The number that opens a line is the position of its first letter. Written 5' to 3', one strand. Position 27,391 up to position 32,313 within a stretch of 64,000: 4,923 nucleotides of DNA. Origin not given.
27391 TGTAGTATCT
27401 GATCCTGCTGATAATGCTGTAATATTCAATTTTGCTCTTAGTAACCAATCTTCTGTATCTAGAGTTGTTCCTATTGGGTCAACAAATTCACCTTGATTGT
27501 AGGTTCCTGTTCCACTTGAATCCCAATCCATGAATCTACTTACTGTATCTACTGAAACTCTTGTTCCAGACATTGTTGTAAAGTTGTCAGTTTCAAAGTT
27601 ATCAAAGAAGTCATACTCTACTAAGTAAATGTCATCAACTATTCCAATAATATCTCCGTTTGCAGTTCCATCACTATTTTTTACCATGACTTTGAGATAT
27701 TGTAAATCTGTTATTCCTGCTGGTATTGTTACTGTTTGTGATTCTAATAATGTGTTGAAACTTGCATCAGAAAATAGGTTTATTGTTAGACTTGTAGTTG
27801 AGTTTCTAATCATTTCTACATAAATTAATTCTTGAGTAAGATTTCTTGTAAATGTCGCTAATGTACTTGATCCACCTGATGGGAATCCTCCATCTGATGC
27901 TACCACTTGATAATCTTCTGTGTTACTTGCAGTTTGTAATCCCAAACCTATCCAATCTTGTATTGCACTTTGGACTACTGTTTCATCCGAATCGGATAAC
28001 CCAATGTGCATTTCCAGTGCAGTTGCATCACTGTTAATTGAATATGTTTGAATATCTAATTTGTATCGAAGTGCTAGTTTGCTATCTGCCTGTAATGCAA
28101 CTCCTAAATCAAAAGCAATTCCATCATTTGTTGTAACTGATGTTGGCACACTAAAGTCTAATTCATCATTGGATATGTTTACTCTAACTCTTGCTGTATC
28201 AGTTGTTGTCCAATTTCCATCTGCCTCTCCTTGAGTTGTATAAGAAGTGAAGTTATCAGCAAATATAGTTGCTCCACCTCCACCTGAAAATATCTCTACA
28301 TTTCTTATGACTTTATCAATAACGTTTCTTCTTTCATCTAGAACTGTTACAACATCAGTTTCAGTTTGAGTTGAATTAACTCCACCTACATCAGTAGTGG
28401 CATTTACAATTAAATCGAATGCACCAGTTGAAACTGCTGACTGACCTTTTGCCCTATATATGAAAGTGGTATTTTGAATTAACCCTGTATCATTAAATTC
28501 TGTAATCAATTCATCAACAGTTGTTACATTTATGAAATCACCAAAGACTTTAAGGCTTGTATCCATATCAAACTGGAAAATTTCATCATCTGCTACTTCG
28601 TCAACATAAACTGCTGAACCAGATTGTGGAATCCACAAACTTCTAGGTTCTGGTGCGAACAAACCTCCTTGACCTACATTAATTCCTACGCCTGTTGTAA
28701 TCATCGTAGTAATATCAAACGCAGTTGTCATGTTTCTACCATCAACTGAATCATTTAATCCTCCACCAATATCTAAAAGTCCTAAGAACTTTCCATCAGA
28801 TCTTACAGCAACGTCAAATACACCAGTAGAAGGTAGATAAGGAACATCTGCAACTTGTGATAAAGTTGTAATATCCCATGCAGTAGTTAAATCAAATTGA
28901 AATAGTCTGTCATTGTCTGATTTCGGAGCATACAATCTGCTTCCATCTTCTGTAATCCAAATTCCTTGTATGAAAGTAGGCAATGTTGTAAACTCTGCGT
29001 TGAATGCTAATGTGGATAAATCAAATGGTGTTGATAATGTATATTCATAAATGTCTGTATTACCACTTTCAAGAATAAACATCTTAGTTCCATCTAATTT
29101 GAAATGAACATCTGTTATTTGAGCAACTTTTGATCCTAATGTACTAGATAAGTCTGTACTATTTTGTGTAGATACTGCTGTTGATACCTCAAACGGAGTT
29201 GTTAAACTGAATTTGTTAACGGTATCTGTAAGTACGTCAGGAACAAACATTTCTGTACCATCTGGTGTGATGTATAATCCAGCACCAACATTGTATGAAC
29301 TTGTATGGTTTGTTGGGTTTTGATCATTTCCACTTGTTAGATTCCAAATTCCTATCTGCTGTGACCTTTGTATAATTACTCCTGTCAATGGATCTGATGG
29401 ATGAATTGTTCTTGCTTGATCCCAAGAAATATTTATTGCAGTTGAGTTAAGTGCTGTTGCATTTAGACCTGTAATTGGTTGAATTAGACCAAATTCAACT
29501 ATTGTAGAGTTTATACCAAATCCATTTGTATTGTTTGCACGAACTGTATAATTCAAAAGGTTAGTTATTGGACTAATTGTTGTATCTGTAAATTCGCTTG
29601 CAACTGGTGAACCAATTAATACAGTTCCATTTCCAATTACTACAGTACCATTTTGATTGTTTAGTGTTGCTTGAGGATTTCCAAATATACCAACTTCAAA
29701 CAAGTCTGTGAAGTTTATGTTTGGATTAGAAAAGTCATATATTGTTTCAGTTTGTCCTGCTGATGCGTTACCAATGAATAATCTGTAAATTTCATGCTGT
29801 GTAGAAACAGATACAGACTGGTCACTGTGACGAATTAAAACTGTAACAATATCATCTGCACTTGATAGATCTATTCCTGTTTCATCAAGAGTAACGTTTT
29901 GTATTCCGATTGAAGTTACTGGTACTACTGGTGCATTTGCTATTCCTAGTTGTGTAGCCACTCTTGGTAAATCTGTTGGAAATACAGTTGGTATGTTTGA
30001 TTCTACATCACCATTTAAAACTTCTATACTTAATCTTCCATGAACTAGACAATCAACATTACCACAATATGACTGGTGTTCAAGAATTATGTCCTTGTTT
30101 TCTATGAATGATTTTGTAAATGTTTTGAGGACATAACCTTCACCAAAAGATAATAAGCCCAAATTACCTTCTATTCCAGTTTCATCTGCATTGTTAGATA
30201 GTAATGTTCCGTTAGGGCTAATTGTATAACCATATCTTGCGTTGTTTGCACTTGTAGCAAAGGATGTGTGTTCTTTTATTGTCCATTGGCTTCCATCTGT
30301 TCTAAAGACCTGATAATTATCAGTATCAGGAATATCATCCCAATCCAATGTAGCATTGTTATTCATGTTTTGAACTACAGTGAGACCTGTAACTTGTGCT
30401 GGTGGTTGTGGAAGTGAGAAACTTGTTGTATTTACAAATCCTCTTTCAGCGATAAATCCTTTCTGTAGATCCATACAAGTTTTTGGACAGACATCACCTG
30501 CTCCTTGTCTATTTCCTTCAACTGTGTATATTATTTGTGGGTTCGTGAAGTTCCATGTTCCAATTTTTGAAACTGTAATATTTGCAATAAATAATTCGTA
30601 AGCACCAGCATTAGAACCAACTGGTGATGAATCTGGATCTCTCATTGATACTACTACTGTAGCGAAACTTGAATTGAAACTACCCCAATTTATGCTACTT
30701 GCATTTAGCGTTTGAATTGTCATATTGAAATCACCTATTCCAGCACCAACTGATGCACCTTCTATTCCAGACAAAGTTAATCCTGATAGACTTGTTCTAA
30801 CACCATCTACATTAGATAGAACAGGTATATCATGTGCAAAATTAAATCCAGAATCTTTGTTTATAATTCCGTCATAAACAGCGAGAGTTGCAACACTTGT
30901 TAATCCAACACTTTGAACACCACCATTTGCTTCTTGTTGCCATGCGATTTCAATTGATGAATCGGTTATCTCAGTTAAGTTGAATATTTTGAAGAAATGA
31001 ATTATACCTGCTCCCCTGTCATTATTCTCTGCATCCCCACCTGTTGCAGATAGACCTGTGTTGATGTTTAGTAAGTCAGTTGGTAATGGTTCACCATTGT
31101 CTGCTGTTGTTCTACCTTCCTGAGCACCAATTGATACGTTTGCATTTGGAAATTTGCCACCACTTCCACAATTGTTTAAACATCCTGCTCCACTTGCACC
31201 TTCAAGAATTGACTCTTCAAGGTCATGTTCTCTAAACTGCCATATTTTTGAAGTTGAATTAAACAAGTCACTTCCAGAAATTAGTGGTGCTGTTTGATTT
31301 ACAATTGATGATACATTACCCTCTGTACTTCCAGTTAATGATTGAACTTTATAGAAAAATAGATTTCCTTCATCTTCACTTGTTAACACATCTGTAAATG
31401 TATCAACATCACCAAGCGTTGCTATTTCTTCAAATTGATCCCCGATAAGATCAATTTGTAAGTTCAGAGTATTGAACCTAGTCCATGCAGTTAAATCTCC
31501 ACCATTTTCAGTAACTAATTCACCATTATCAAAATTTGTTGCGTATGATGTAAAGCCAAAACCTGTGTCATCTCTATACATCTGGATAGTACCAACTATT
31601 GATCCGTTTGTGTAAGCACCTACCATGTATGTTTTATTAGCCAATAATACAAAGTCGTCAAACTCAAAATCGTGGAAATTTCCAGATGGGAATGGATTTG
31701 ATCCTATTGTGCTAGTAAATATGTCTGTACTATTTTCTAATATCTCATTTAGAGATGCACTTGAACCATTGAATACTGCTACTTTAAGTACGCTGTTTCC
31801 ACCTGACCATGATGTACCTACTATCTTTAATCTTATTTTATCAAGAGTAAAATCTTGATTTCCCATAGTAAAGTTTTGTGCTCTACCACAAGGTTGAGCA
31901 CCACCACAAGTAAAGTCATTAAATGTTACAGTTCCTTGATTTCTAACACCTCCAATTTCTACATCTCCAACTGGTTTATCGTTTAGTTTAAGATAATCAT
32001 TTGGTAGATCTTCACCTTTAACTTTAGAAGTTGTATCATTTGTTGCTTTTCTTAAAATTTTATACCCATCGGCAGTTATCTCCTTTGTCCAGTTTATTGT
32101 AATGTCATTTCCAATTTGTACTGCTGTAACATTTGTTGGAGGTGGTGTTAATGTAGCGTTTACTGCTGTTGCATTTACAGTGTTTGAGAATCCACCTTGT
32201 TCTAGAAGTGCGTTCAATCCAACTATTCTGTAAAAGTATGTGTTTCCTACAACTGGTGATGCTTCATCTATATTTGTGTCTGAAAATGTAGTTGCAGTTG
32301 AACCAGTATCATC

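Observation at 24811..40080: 5089-aa mosaic giant protein initiated at TTG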

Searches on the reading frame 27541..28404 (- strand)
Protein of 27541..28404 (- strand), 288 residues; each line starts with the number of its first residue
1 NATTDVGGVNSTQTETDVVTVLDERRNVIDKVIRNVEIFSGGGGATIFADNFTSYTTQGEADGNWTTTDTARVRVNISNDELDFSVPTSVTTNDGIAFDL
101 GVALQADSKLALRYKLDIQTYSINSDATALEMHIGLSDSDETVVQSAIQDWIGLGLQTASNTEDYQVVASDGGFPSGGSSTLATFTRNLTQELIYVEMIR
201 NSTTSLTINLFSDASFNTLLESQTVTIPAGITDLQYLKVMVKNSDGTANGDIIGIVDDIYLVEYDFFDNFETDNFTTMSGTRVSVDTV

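Call 71: search_protein_families(library=pfam, proteins=[window:27541-28404:-], max_evalue=5)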
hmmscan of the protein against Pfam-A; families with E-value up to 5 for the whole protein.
window:27541-28404:- (288 aa): 1 family
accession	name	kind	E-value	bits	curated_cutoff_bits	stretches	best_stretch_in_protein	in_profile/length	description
PF22424.2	HK620_9_C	-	0.064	13.9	27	1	51-92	7-51/80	HK620, Tail spike protein, C-terminal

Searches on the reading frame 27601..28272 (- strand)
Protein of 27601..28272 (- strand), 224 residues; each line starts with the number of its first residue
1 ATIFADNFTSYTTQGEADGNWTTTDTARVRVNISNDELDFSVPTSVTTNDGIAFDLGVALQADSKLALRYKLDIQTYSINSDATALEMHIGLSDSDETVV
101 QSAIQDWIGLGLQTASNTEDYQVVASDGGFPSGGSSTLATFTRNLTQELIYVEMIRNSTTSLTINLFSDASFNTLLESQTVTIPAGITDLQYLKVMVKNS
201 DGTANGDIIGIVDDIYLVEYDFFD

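Call 112: search_solved_structures(query=A8, max_evalue=10)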
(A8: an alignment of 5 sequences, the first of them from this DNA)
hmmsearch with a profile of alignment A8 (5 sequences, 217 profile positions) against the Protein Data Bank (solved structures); distinct sequences matched with E-value up to 10: 2.
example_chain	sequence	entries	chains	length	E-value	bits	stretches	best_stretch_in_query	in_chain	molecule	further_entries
6sgf_A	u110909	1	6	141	0.14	14.9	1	32-113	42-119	Beta-xylanase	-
6tqs_A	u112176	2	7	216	0.81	12.4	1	109-152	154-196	Motile sperm domain-containing protein 2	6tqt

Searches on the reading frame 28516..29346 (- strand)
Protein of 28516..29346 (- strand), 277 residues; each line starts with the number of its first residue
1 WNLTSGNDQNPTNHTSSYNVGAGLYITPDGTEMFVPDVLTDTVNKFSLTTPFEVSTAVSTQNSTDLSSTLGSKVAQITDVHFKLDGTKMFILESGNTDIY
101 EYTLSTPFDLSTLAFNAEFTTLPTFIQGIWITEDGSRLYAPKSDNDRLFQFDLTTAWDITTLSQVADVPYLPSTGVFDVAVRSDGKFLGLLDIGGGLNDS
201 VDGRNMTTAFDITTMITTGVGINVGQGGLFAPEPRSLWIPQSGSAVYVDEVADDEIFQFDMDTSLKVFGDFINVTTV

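Call 71: search_protein_families(library=pfam, proteins=[window:28516-29346:-], max_evalue=5)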
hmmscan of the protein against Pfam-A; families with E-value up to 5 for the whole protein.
window:28516-29346:- (277 aa): 2 families
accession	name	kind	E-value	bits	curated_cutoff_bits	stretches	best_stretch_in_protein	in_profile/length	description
PF08450.18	SGL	-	0.00021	21.4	26.3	1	15-50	130-165/246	SMP-30/Gluconolactonase/LRE-like region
PF15480.11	DUF4640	-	0.12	12.6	26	1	117-167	36-89/292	Domain of unknown function (DUF4640)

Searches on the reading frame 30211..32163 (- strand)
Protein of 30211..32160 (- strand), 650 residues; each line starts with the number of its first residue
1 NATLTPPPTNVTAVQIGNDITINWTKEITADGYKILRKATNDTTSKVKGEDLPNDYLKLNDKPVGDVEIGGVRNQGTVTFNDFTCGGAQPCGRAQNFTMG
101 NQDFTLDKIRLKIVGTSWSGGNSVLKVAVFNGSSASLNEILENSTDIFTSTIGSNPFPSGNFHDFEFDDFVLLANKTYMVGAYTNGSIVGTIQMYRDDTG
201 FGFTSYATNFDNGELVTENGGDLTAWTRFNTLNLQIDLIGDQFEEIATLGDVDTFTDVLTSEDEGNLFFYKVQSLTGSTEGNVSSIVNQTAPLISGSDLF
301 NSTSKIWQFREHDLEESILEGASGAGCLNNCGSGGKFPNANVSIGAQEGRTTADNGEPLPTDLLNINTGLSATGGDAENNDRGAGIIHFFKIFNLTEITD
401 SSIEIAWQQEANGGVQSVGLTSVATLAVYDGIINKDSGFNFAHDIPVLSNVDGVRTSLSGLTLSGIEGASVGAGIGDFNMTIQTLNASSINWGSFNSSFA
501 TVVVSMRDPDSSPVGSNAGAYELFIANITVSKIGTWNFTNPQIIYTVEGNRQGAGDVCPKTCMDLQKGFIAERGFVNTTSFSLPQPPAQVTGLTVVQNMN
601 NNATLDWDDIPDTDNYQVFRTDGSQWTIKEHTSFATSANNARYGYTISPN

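Call 63: search_protein_representatives(protein=window:30211-32160:-)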
Query: 650 residues. Proteins with E-value up to 0.001 (for the whole library): 35; up to 1e-10: 4; up to 1e-30: 1. The best 35 are listed.
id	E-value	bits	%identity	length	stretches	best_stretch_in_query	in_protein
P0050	3.4e-37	144.7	33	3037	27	2-45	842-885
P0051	5.4e-30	120.9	32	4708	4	5-314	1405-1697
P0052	6.0e-17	77.8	43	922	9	568-629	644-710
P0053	2.8e-12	62.4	30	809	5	585-648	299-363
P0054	1.4e-10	56.7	30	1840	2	246-628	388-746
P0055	5.8e-10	54.7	44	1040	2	577-623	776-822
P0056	1.4e-09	53.5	30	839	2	381-632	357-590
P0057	2.2e-08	49.5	33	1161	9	7-57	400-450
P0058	1.3e-07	46.9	47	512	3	574-621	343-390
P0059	3.9e-07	45.4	33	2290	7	580-647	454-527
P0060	6.9e-07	44.6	38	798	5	2-39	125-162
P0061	2.0e-06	43.0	28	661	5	592-647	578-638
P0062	6.0e-06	41.5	32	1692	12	577-630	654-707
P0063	6.8e-06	41.3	33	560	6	579-636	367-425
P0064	1.7e-05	40.0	30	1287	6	586-647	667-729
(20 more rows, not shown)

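Call 86: predict_structure(alignment_id=A5)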
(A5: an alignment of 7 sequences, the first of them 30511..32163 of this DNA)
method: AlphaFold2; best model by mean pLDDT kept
length: 551 residues; sequences in the alignment: 7
mean_pLDDT: 45.8   pTM: 0.34
mean pLDDT of the five models: 45.8, 44.9, 44.0, 40.1, 40.0
residues with pLDDT >= 90: 2; 70-90: 104; 50-70: 70; < 50: 375
segments of 3 or more residues with pLDDT < 50: 1-5, 42-242, 279-385, 417-419, 439-478, 512-516, 542-551
pLDDT, mean of each block of 10 residues (from residue 1): 51 71 77 77 36 28 30 30 40 33 27 31 33 34 31 30 30 25 28 32 29 30 33 34 72 87 67 62 38 28 36 34 34 35 26 29 29 37 52 81 80 54 69 59 38 26 36 43 76 80 71 50 70 77 46 35
secondary structure, 60 per line:
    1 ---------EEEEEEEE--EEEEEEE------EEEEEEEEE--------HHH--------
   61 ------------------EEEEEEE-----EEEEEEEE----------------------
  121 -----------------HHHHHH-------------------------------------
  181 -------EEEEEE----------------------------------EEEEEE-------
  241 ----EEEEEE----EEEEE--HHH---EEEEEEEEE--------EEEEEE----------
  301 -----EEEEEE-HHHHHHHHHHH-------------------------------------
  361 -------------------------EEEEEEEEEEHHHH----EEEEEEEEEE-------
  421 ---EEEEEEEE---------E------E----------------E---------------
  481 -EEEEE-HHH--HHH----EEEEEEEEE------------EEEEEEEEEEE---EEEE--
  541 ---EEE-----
elements in order: E10-17 E20-26 E33-41 E79-85 E91-98 H138-143 E188-193 E228-233 E245-250 E255-259 E268-276 E285-290 E306-311 H313-323 E386-395 H396-399 E404-413 E424-431 E482-486 E500-508 E521-531 E535-538 E544-546
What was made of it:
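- On FN3 (PF00041), the eight split copies: AF2 gives pLDDT 70-87 on both halves of copy #6 (call 86).
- AF2 is confident on the halves only (call 86).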

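Call 93: search_protein_families(library=pfam, proteins=[P0054, P0051], max_evalue=0.1)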
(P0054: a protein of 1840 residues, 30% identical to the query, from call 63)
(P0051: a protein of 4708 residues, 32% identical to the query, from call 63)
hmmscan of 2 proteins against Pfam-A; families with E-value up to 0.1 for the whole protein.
P0054 (1840 aa): 1 family
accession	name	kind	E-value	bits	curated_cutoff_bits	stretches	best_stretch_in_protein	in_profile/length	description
PF00041.27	fn3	-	1.3e-28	99.5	25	5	1157-1234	9-81/84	Fibronectin type III domain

P0051 (4708 aa): 3 families
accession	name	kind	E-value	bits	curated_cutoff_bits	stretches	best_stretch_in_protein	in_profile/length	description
PF00041.27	fn3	-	7.8e-46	154.6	25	6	3759-3845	2-82/84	Fibronectin type III domain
PF25059.1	FN3_DSCAM-DSCAML_C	-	0.00021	22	39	0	4155-4186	41-72/89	DSCAM/DSCAML C-terminal Fn3-like domain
PF16656.11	Pur_ac_phosph_N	-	0.054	14.5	30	0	4149-4181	55-83/93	Purple acid Phosphatase, N-terminal domain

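Call 107: fold_search(model_id=the predicted structure, library=pdb)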
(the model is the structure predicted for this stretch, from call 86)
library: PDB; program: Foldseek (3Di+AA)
matches with E <= 10: 999; with E <= 0.001: 0
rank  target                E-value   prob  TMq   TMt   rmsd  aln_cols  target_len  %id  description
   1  5fx8_U                2.1e-03  0.90  0.17  0.28  18.4       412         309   11  Complete structure of manganese lipoxygenase of Gaeumannomyces graminis and partial structure of zonadhesin of Komagat (released 2016-06-22)
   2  4o02_A                2.5e-03  0.28  0.14  0.09  28.9       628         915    8  AlphaVBeta3 integrin in complex with monoclonal antibody FAB fragment. (released 2014-04-02)
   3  5wtb_B                5.1e-03  0.35  0.12  0.17  19.6       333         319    9  Complex Structure of Staphylococcus aureus SdrE with human complement factor H (released 2017-07-19)
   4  2okm                  9.2e-03  0.72  0.12  0.30   8.7       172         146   10  Crystal structure of ACE19, the collagen binding subdomain of Enterococcus faecalis surface protein ACE (released 2008-01-22)
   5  2f6a_B                1.1e-02  0.54  0.14  0.22  19.2       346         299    8  Collagen Adhesin and Collagen Complex Structure (released 2006-12-12)
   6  1r17_B                1.1e-02  0.35  0.12  0.17  18.4       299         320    8  Crystal Structure Analysis of S.epidermidis adhesin SdrG binding to Fibrinogen (adhesin-ligand complex) (released 2003-10-28)
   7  7lgr                  1.3e-02  0.69  0.11  0.29  11.3       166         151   11  Streptococcus mutans Collagen binding Protein CNM - N2 Domain (released 2022-01-26)
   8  8jl8                  1.3e-02  0.60  0.11  0.18  11.0       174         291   11  Crystal structure of the collagen binding domain of Cnm from Streptococcus mutans (released 2024-04-10)
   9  8qy5_A                1.3e-02  0.08  0.08  0.07  31.9       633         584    7  Structure of interleukin 6. (released 2024-02-21)
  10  2ral_B                1.4e-02  0.41  0.12  0.18  18.1       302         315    7  Crystal Structure Analysis of double cysteine mutant of S.epidermidis adhesin SdrG: Evidence for the Dock,Lock and Lat (released 2007-11-06)
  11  5jq6_A                1.6e-02  0.57  0.14  0.21  16.6       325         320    8  Crystal structure of ClfA in complex with the Fab fragment of Tefibazumab (released 2017-01-18)
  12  3v10_B                1.6e-02  0.38  0.12  0.19  24.5       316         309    8  Crystal structure of the collagen binding domain of Erysipelothrix rhusiopathiae surface protein RspB (released 2012-10-24)
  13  1r17_A                1.8e-02  0.28  0.11  0.16  18.4       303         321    8  Crystal Structure Analysis of S.epidermidis adhesin SdrG binding to Fibrinogen (adhesin-ligand complex) (released 2003-10-28)
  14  4igb_C                2.2e-02  0.80  0.13  0.15   8.0       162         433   11  Crystal structure of the N-terminal domain of the Streptococcus gordonii adhesin Sgo0707 (released 2013-06-05)
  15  3nru_A                2.2e-02  0.66  0.12  0.30  11.1       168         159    6  Ligand binding domain of EPHA7 (released 2010-12-08)
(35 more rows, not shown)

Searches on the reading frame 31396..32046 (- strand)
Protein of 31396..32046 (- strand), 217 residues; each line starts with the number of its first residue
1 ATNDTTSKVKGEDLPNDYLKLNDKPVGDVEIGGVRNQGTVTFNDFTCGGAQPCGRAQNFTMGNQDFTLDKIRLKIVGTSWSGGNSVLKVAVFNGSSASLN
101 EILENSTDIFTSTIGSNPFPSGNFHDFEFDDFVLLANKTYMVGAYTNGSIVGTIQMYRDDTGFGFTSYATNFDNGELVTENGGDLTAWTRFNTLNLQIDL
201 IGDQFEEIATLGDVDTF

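Call 71: search_protein_families(library=pfam, proteins=[window:31396-32046:-], max_evalue=5)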
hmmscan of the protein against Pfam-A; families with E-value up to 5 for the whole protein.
window:31396-32046:- (217 aa): 2 families
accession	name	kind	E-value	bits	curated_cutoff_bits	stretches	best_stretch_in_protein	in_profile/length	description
PF21926.2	FeeM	-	0.082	13.1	27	1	136-168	31-63/158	N-acyl amino acid synthase FeeM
PF00583.31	Acetyltransf_1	-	0.26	12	20.7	1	117-161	14-55/116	Acetyltransferase (GNAT) family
